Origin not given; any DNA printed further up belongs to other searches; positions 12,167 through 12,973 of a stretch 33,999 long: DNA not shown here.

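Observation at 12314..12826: attP appears to lie inside the recombinase gene: integration swaps a 169-aa double-HTH C-terminus for a host-donated stop codon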

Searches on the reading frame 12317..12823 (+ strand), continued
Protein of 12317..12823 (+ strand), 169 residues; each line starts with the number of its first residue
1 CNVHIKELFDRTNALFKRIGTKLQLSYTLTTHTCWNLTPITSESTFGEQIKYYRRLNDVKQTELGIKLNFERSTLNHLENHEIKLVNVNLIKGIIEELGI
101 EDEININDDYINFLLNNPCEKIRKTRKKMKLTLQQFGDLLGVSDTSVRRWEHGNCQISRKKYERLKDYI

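Call 54: find_homologous_proteins(query=P0230, max_evalue=1e-60)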
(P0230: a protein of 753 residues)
Query P0230 (753 aa): 7433 proteins with E <= 1e-60 among 8000 candidates; the best 120 are listed.
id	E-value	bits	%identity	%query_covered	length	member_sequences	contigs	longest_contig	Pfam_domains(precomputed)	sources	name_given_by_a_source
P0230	0.0e+0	1688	100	100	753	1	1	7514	PF07508.20,PF00239.27,PF01381.29,PF13408.13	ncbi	-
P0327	3.1e-235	801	63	75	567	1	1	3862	PF07508.20,PF00239.27,PF13408.13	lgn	-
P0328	3.4e-235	801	63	75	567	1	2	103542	PF07508.20,PF00239.27,PF13408.13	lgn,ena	-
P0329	3.5e-232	791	63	75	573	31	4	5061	PF07508.20,PF00239.27,PF13408.13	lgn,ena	-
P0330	2.1e-230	785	63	73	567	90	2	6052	PF07508.20,PF00239.27,PF13408.13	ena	-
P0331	1.1e-229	783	62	75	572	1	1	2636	PF07508.20,PF00239.27,PF13408.13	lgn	-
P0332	1.1e-228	779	62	75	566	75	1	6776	PF07508.20,PF00239.27,PF13408.13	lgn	-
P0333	1.9e-228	778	62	75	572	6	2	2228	PF07508.20,PF00239.27,PF13408.13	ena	-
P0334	1.8e-226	772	62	75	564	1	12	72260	PF07508.20,PF00239.27,PF13408.13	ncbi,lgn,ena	-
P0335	1.2e-225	769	61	76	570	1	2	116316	PF07508.20,PF00239.27,PF13408.13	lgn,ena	-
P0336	2.2e-224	765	60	75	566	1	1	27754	PF07508.20,PF00239.27,PF13408.13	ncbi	-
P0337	2.2e-223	762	59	76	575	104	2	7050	PF07508.20,PF00239.27,PF13408.13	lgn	-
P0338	1.1e-220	753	60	73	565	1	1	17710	PF07508.20,PF00239.27,PF13408.13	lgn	-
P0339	2.3e-218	745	58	75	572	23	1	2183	PF07508.20,PF00239.27,PF13408.13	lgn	-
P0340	2.3e-209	715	58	73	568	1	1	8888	PF07508.20,PF00239.27,PF13408.13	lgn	-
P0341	6.1e-209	714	58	73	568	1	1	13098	PF07508.20,PF00239.27,PF13408.13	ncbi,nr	ncbi:MAG: recombinase family protein [Clostridia bacterium]|nr:recombinase family protein [Clostridi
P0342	1.5e-206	706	58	73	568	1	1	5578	PF07508.20,PF00239.27,PF13408.13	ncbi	-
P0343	6.9e-206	704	57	73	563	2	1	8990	PF07508.20,PF00239.27,PF13408.13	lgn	-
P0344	2.8e-201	689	58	73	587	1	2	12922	PF07508.20,PF00239.27,PF13408.13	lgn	-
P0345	3.5e-201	688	58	73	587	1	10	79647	PF07508.20,PF00239.27,PF13408.13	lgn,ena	-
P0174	7.0e-201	687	56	73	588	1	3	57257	PF07508.20,PF00239.27,PF13408.13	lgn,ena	-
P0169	7.4e-201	687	56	73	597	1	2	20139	PF07508.20,PF00239.27,PF13408.13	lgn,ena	-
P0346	7.9e-201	687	57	73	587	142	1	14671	PF07508.20,PF00239.27,PF13408.13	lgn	-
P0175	1.4e-200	686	56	73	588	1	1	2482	PF07508.20,PF00239.27,PF13408.13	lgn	-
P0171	1.6e-200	686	56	73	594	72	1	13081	PF07508.20,PF00239.27,PF13408.13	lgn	-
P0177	3.5e-200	685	57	72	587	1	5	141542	PF07508.20,PF00239.27,PF13408.13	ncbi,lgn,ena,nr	ncbi:MAG: recombinase family protein [Bacilli bacterium]|nr:recombinase family protein [Bacilli bact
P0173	3.9e-200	685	56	73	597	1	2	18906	PF07508.20,PF00239.27,PF13408.13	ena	-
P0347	4.0e-200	685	56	73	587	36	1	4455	PF07508.20,PF00239.27,PF13408.13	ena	-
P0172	5.1e-200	684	56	73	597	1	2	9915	PF07508.20,PF00239.27,PF13408.13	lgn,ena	-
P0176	5.3e-200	684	56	73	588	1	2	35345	PF07508.20,PF00239.27,PF13408.13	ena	-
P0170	5.6e-200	684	56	73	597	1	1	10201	PF07508.20,PF00239.27,PF13408.13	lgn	-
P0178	8.6e-200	684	57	72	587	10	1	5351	PF07508.20,PF00239.27,PF13408.13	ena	-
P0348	9.8e-200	684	57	73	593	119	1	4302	PF07508.20,PF00239.27,PF13408.13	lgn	-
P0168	8.4e-199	680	56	73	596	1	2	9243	PF07508.20,PF00239.27,PF13408.13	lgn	-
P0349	5.8e-195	668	57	72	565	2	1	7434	PF07508.20,PF00239.27,PF13408.13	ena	-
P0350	6.9e-195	667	57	72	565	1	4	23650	PF07508.20,PF00239.27,PF13408.13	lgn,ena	-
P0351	1.2e-194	667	57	72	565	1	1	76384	PF07508.20,PF00239.27,PF13408.13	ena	-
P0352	3.5e-194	665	56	71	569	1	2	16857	PF07508.20,PF00239.27,PF13408.13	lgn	-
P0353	1.5e-192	660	54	75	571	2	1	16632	PF07508.20,PF00239.27,PF13408.13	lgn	-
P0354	1.6e-191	656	57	71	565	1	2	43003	PF07508.20,PF00239.27,PF13408.13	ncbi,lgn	-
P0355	7.1e-190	651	55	72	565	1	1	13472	PF07508.20,PF00239.27,PF13408.13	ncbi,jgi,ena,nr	ncbi:MAG: recombinase family protein [Oscillospiraceae bacterium]|nr:recombinase family protein [Osc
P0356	4.2e-189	648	54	72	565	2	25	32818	PF07508.20,PF00239.27,PF13408.13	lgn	-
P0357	4.5e-189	648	54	72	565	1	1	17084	PF07508.20,PF00239.27,PF13408.13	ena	-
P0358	2.1e-188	646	54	72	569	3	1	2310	PF07508.20,PF00239.27,PF13408.13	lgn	-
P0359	2.4e-188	646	54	73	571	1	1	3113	PF07508.20,PF00239.27,PF13408.13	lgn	-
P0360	4.9e-188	645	55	73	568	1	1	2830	PF07508.20,PF00239.27,PF13408.13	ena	-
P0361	1.9e-187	643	54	73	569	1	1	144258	PF07508.20,PF00239.27,PF13408.13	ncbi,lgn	ncbi:MAG: recombinase family protein [Bacilli bacterium]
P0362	2.5e-187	643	52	72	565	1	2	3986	PF07508.20,PF00239.27,PF13408.13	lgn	-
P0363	3.2e-187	642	54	72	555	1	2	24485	PF07508.20,PF00239.27,PF13408.13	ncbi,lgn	-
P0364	4.2e-187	642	52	72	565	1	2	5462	PF07508.20,PF00239.27,PF13408.13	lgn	-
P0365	5.1e-187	641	55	72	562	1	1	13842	PF07508.20,PF00239.27,PF13408.13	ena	-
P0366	8.8e-187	641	52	75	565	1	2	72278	PF07508.20,PF00239.27,PF13408.13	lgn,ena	-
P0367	1.8e-186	640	54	72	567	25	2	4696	PF07508.20,PF00239.27,PF13408.13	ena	-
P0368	2.0e-186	639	54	72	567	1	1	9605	PF07508.20,PF00239.27,PF13408.13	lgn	-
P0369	3.0e-186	639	55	72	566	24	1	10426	PF07508.20,PF00239.27,PF13408.13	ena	-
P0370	3.0e-186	639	54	73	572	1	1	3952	PF07508.20,PF00239.27,PF13408.13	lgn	-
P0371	3.3e-186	639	54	72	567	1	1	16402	PF07508.20,PF00239.27,PF13408.13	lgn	-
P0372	3.9e-186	639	54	72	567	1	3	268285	PF07508.20,PF00239.27,PF13408.13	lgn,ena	-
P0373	4.1e-186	638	55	73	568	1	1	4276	PF07508.20,PF00239.27,PF13408.13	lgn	-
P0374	4.2e-186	638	55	73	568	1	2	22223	PF07508.20,PF00239.27,PF13408.13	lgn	-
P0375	4.3e-186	638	54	72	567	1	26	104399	PF07508.20,PF00239.27,PF13408.13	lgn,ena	-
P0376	5.9e-186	638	55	73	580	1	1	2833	PF07508.20,PF00239.27,PF13408.13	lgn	-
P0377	6.5e-186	638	53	73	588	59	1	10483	PF07508.20,PF00239.27,PF13408.13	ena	-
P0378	6.7e-186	638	54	73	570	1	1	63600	PF07508.20,PF00239.27,PF13408.13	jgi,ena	-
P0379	7.1e-186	638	54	72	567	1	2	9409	PF07508.20,PF00239.27,PF13408.13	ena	-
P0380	8.9e-186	637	54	72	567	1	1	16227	PF07508.20,PF00239.27,PF13408.13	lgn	-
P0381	1.1e-185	637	52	75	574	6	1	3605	PF07508.20,PF00239.27,PF13408.13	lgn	-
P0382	1.8e-185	636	54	72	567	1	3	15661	PF07508.20,PF00239.27,PF13408.13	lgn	-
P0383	2.1e-185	636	54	73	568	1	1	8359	PF07508.20,PF00239.27,PF13408.13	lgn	-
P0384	2.4e-185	636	55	73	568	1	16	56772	PF07508.20,PF00239.27,PF13408.13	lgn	-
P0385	2.7e-185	636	54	72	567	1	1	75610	PF07508.20,PF00239.27,PF13408.13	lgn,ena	-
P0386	3.2e-185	636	54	72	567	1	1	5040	PF07508.20,PF00239.27,PF13408.13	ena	-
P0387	5.4e-185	635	54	73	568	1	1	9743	PF07508.20,PF00239.27,PF13408.13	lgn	-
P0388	5.9e-185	635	55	73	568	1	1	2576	PF07508.20,PF00239.27,PF13408.13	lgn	-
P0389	7.2e-185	634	55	73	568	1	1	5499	PF07508.20,PF00239.27,PF13408.13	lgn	-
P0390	7.4e-185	634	54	72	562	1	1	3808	PF07508.20,PF00239.27,PF13408.13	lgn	-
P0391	7.6e-185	634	54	73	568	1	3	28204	PF07508.20,PF00239.27,PF13408.13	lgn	-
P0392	7.6e-185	634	54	72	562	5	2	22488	PF07508.20,PF00239.27,PF13408.13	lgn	-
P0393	1.0e-184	634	54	73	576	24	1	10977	PF07508.20,PF00239.27,PF13408.13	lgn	-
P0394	1.1e-184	634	53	73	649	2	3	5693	PF07508.20,PF00239.27,PF13408.13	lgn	-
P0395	1.1e-184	634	55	73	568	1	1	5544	PF07508.20,PF00239.27,PF13408.13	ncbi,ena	-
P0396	1.4e-184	633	54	72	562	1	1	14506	PF07508.20,PF00239.27,PF13408.13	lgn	-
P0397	1.7e-184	633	55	73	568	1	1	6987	PF07508.20,PF00239.27,PF13408.13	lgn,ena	-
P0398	2.3e-184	633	52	72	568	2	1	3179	PF07508.20,PF00239.27,PF13408.13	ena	-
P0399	2.9e-184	632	53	73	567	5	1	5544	PF07508.20,PF00239.27,PF13408.13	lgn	-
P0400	3.0e-184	632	52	72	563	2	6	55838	PF07508.20,PF00239.27,PF13408.13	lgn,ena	-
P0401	3.1e-184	632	54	73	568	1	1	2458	PF07508.20,PF00239.27,PF13408.13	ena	-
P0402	3.2e-184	632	53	73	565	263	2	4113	PF07508.20,PF00239.27,PF13408.13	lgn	-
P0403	4.5e-184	632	54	72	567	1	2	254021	PF07508.20,PF00239.27,PF13408.13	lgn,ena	-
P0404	5.4e-184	631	54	72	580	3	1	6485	PF07508.20,PF00239.27,PF13408.13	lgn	-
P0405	6.1e-184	631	52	73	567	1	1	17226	PF07508.20,PF00239.27,PF13408.13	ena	-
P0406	1.9e-183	630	52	75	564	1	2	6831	PF07508.20,PF00239.27,PF13408.13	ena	-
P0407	1.9e-183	630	54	72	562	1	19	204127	PF07508.20,PF00239.27,PF13408.13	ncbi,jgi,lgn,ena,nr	ncbi:MAG: recombinase family protein [Ruminococcaceae bacterium]|nr:recombinase family protein [Osci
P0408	2.2e-183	629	52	72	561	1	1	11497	PF07508.20,PF00239.27,PF13408.13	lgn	-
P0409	2.5e-183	629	52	72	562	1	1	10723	PF07508.20,PF00239.27,PF13408.13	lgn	-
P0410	2.7e-183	629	54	72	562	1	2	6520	PF07508.20,PF00239.27,PF13408.13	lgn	-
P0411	2.8e-183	629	54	72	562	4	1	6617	PF07508.20,PF00239.27,PF13408.13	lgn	-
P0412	4.5e-183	628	52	73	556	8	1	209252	PF07508.20,PF00239.27,PF13408.13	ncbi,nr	ncbi:MAG: recombinase family protein [Bacilli bacterium]|nr:recombinase family protein [Bacilli bact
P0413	4.6e-183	628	52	75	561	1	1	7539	PF07508.20,PF00239.27,PF13408.13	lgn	-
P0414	7.4e-183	628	52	72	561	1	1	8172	PF07508.20,PF00239.27,PF13408.13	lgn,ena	-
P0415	9.1e-183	627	53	73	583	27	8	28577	PF07508.20,PF00239.27,PF13408.13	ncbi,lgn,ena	-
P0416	1.2e-182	627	55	72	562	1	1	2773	PF07508.20,PF00239.27,PF13408.13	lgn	-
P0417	3.0e-182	626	54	72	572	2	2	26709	PF07508.20,PF00239.27,PF13408.13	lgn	-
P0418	3.2e-182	626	54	72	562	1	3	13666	PF07508.20,PF00239.27,PF13408.13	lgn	-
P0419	3.2e-182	626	54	72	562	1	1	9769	PF07508.20,PF00239.27,PF13408.13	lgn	-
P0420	3.5e-182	625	51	72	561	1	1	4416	PF07508.20,PF00239.27,PF13408.13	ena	-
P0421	6.6e-182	625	51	72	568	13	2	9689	PF07508.20,PF00239.27,PF13408.13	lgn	-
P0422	1.1e-181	624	52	73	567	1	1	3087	PF07508.20,PF00239.27,PF13408.13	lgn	-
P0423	1.1e-181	624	51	73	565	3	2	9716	PF07508.20,PF00239.27,PF13408.13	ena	-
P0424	3.3e-181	622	53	73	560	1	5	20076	PF07508.20,PF00239.27,PF13408.13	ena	-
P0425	3.7e-181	622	51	77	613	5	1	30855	PF07508.20,PF00239.27,PF13408.13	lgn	-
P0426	4.8e-181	622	50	75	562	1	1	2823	PF07508.20,PF00239.27,PF13408.13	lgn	-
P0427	7.5e-181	621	53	73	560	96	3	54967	PF07508.20,PF00239.27,PF13408.13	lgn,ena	-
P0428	8.1e-181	621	53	73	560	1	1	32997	PF07508.20,PF00239.27,PF13408.13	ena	-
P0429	1.7e-180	620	52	75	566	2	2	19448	PF07508.20,PF00239.27,PF13408.13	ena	-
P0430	1.9e-180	620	53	73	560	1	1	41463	PF07508.20,PF00239.27,PF13408.13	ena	-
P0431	2.6e-180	619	54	73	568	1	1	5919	PF07508.20,PF00239.27,PF13408.13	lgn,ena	-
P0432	2.8e-180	619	54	72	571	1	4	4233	PF07508.20,PF00239.27,PF13408.13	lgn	-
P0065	4.0e-180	619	49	75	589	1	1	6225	PF07508.20,PF00239.27,PF13408.13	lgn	-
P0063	4.2e-180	619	48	75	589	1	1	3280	PF07508.20,PF00239.27,PF13408.13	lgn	-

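Call 55: find_encoding_contigs(protein=P0230, flank=10000, max_places=5)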
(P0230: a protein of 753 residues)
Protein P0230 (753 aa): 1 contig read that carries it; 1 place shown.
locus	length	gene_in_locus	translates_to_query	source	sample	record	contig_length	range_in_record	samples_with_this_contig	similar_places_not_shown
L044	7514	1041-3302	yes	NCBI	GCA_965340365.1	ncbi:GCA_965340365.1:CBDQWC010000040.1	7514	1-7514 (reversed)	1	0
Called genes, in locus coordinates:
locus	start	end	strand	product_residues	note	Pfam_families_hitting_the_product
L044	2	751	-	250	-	?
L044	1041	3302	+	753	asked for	PF00239:Resolvase, PF07508:Recombinase, PF13408:Zn_ribbon_recom, PF01381:HTH_3 (faint)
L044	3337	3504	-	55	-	-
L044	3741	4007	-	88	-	-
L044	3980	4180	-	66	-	-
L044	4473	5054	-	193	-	PF13240:Zn_Ribbon_1 (weak)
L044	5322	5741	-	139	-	-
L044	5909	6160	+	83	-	PF13560:HTH_31 (faint), PF12844:HTH_19, PF13443:HTH_26 (weak), PF01381:HTH_3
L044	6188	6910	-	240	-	PF03796:DnaB_C, PF13173:AAA_14 (faint)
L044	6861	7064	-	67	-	-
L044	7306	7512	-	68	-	?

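Call 57: find_encoding_contigs(protein=P0284, flank=10000, max_places=4)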
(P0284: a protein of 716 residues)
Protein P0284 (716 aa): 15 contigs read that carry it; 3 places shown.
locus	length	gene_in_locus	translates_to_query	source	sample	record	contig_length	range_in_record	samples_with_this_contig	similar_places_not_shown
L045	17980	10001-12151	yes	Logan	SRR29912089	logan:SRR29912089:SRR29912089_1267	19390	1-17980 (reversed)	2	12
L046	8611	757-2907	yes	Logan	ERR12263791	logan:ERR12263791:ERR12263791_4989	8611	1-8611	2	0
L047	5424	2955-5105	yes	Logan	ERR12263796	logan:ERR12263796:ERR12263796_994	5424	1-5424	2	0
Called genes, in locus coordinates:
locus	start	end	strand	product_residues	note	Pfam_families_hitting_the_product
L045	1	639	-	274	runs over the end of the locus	PF23343:REP_ORF2-G2P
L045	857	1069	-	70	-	-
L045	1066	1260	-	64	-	-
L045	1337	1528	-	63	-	PF13240:Zn_Ribbon_1 (faint)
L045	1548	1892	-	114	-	-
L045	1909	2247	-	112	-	-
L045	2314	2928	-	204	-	-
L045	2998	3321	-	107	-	-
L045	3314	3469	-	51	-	-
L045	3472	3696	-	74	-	PF02229:PC4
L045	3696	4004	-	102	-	PF08769:Spo0A_C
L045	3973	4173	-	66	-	-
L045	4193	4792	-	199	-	PF13392:HNH_3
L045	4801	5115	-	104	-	-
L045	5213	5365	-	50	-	-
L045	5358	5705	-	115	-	-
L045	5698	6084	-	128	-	-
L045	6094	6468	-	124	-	-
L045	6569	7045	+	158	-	PF10083:DUF2321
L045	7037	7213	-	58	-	PF13240:Zn_Ribbon_1 (weak)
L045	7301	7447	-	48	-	-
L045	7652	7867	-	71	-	-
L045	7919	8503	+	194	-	-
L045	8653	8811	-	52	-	PF21847:DUF6906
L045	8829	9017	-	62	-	-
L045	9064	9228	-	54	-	-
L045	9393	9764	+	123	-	PF12844:HTH_19 (weak), PF13560:HTH_31 (weak), PF01381:HTH_3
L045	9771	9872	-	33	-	-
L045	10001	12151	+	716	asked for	PF00239:Resolvase, PF07508:Recombinase, PF13408:Zn_ribbon_recom, PF12844:HTH_19 (faint), PF01381:HTH_3, PF13560:HTH_31 (faint)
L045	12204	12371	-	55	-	-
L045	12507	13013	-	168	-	-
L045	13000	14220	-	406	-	PF01580:FtsK_SpoIIIE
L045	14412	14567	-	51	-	-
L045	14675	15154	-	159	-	PF05105:Phage_holin_4_1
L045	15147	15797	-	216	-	PF01551:Peptidase_M23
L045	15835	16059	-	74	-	-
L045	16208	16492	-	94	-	-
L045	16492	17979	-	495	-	?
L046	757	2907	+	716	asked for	PF00239:Resolvase, PF07508:Recombinase, PF13408:Zn_ribbon_recom, PF12844:HTH_19 (faint), PF01381:HTH_3, PF13560:HTH_31 (faint)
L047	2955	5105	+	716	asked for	PF00239:Resolvase, PF07508:Recombinase, PF13408:Zn_ribbon_recom, PF12844:HTH_19 (faint), PF01381:HTH_3, PF13560:HTH_31 (faint)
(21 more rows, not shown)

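Call 58: find_encoding_contigs(protein=P0300, flank=10000, max_places=4)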
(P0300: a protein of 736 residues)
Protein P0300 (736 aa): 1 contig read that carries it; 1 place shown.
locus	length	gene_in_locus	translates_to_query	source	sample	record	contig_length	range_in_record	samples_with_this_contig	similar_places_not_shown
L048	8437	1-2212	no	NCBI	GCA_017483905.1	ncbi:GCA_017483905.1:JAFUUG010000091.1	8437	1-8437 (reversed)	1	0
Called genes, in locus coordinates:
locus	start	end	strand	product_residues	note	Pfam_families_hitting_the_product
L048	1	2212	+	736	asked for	PF00239:Resolvase, PF07508:Recombinase, PF13408:Zn_ribbon_recom, PF12844:HTH_19 (faint), PF01381:HTH_3 (weak)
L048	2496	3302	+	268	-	PF12784:PDDEXK_2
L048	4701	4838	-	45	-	-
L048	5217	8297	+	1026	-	PF00501:AMP-binding, PF00550:PP-binding, PF00668:Condensation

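Call 70: search_solved_structures(query=A1, max_evalue=0.001)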
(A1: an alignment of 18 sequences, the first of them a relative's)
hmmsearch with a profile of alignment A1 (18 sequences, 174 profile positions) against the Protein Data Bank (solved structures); distinct sequences matched with E-value up to 0.001: 3.
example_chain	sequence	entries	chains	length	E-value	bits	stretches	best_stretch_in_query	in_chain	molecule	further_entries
8tac_A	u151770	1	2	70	0.00013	25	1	43-103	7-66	DBP48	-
2p5t_A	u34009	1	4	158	0.00033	23.6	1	124-164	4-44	Putative transcriptional regulator PezA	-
9tv9_A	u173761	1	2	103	0.00047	23.1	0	123-159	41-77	Antitoxin HigA-2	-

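Call 72: predict_structure(alignment_id=A1)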
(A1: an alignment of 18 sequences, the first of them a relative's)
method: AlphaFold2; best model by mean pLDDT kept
length: 173 residues; sequences in the alignment: 18
mean_pLDDT: 87.0   pTM: 0.67
mean pLDDT of the five models: 87.0, 86.8, 86.2, 83.0, 81.1
residues with pLDDT >= 90: 101; 70-90: 57; 50-70: 15; < 50: 0
segments of 3 or more residues with pLDDT < 50: none
pLDDT, mean of each block of 10 residues (from residue 1): 65 84 71 71 90 94 92 92 89 92 91 91 93 95 91 89 90 84
secondary structure, 60 per line:
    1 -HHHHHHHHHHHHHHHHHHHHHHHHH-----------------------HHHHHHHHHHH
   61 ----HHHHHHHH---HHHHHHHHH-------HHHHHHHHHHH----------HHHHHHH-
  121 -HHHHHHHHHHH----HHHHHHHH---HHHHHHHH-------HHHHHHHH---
elements in order: H2-26 H50-60 H65-72 H76-84 H92-102 H113-119 H122-132 H137-144 H148-155 H163-170

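Call 75: fold_search(model_id=the predicted structure, library=pdb)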
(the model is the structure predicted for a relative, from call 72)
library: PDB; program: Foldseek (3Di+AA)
matches with E <= 10: 529; with E <= 0.001: 0
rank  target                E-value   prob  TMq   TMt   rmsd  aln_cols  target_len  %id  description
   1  9a7f_A                3.5e-02  0.97  0.31  0.39  13.4       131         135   14  Integrative model of RGHR-DLDH1 by crosslinking MS and deep learning (released 2024-09-18)
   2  4yg1_A                4.1e-02  1.00  0.32  0.69   5.1        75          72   20  HipB-O1-O2 complex/P21212 crystal form (released 2015-07-29)
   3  9u9g_A                4.6e-02  1.00  0.31  0.64   6.0        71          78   20  Crystal structure of antitoxin HipB from Pseudomonas fluorescens 2P24 (released 2026-04-01)
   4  9u9g_C                5.1e-02  1.00  0.31  0.59   7.4        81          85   18  Crystal structure of antitoxin HipB from Pseudomonas fluorescens 2P24 (released 2026-04-01)
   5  9u9g_B                5.4e-02  1.00  0.31  0.64   5.9        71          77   20  Crystal structure of antitoxin HipB from Pseudomonas fluorescens 2P24 (released 2026-04-01)
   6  7t5u                  5.7e-02  1.00  0.31  0.76   1.5        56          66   21  Structure of E. coli MS115-1 CapH N-terminal domain (released 2022-09-14)
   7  4yg1_D                6.4e-02  1.00  0.31  0.69   5.1        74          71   20  HipB-O1-O2 complex/P21212 crystal form (released 2015-07-29)
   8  4z5h_A                6.7e-02  1.00  0.31  0.67   4.9        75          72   17  HipB(S29A)-O2 20mer complex (released 2016-07-06)
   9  9f9s_CN               7.5e-02  0.99  0.30  0.37  15.8       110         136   16  Yeast SDD1 Disome with Mbf1 (released 2024-12-04)
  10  9azn_CH               7.5e-02  0.99  0.30  0.39  15.4       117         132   16  In situ human A/P-P/E state 80S ribosome (released 2025-04-30)
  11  4pu7_A                7.9e-02  1.00  0.30  0.66   4.0        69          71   22  Shewanella oneidensis Toxin Antitoxin System Antitoxin Protein HipB Resolution 1.85 (released 2014-08-06)
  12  4pu4_D                7.9e-02  1.00  0.33  0.67   5.9        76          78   21  Shewanella oneidensis MR-1 Toxin Antitoxin System HipA, HipB and its operator DNA complex (space group P21) (released 2014-08-06)
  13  3mlf_E                7.9e-02  0.99  0.30  0.56  11.2        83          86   20  Putative transcriptional regulator from Staphylococcus aureus. (released 2010-04-28)
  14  5wc9_E                8.4e-02  0.80  0.25  0.32  11.0       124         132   20  Human Pit-1 and 4xCATT DNA complex (released 2017-11-22)
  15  8ezt_C                8.8e-02  1.00  0.31  0.72   4.1        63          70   17  Crystal structure of HipB(Lp) from Legionella pneumophila (released 2023-09-27)
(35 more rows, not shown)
